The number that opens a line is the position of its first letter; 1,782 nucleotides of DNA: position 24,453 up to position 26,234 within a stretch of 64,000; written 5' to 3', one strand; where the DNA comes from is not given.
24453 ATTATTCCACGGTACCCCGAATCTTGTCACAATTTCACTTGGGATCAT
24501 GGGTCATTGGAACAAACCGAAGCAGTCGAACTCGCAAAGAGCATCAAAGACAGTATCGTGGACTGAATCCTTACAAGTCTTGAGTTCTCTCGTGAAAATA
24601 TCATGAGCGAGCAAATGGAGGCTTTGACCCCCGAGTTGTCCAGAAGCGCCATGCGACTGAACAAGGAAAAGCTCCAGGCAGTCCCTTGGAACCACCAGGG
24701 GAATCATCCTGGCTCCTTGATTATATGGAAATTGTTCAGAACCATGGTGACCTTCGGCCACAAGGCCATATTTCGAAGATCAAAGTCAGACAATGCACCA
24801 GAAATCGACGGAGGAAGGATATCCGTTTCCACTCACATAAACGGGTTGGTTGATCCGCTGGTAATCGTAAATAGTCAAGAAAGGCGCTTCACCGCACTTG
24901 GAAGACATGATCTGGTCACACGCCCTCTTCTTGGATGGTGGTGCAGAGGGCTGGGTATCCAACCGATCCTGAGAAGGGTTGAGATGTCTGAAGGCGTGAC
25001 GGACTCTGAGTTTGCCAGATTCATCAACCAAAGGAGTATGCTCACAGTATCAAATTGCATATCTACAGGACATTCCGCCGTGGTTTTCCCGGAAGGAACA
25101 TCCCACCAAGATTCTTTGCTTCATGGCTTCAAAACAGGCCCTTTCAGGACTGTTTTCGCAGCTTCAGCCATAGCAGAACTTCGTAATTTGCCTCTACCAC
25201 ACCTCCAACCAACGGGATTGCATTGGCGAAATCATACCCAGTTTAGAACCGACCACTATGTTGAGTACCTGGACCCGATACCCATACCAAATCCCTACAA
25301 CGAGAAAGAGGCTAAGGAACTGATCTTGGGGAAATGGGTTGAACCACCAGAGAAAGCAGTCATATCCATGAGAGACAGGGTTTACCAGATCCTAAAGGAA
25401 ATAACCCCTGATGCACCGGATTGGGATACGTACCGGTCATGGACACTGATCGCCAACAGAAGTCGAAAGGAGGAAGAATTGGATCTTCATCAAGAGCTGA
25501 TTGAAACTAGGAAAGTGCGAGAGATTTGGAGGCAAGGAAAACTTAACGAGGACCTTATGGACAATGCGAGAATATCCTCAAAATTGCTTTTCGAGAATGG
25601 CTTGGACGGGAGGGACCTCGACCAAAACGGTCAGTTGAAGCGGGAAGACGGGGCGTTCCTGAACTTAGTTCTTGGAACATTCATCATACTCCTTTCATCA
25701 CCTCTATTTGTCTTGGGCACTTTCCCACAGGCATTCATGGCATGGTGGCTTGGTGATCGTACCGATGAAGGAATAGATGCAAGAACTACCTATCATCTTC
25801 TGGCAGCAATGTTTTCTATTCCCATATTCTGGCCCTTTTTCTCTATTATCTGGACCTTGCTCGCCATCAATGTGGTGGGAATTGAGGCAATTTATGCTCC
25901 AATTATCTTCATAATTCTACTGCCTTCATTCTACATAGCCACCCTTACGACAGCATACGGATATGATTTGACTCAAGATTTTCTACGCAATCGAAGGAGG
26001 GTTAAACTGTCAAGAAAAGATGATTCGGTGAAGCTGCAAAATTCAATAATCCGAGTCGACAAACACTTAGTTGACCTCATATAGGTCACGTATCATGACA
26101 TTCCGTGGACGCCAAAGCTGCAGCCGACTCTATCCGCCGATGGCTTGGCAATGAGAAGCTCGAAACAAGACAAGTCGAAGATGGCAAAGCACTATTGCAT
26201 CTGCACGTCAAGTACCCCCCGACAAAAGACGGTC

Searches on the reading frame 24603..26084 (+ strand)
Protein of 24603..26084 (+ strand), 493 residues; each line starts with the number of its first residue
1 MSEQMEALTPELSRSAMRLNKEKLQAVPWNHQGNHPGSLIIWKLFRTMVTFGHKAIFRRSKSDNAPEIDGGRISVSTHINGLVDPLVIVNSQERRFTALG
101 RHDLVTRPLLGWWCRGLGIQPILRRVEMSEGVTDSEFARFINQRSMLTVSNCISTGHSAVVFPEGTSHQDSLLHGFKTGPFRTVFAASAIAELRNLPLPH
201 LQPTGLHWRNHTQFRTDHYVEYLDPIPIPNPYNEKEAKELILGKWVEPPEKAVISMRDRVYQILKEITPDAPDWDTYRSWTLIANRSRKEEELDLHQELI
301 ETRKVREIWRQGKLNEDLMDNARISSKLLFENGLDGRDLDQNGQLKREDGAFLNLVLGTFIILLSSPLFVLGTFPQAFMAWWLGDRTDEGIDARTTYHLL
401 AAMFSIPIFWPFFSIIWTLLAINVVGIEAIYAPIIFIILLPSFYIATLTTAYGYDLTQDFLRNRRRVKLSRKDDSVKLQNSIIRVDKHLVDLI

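Call 48: search_protein_families(library=pfam, proteins=[window:24603-26084:+], max_evalue=0.00001)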
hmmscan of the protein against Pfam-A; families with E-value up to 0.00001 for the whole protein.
window:24603-26084:+ (493 aa): 1 family
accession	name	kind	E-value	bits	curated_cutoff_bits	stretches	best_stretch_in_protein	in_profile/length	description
PF01553.26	Acyltransferase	-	9.9e-10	38.8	23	1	61-187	6-122/132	Acyltransferase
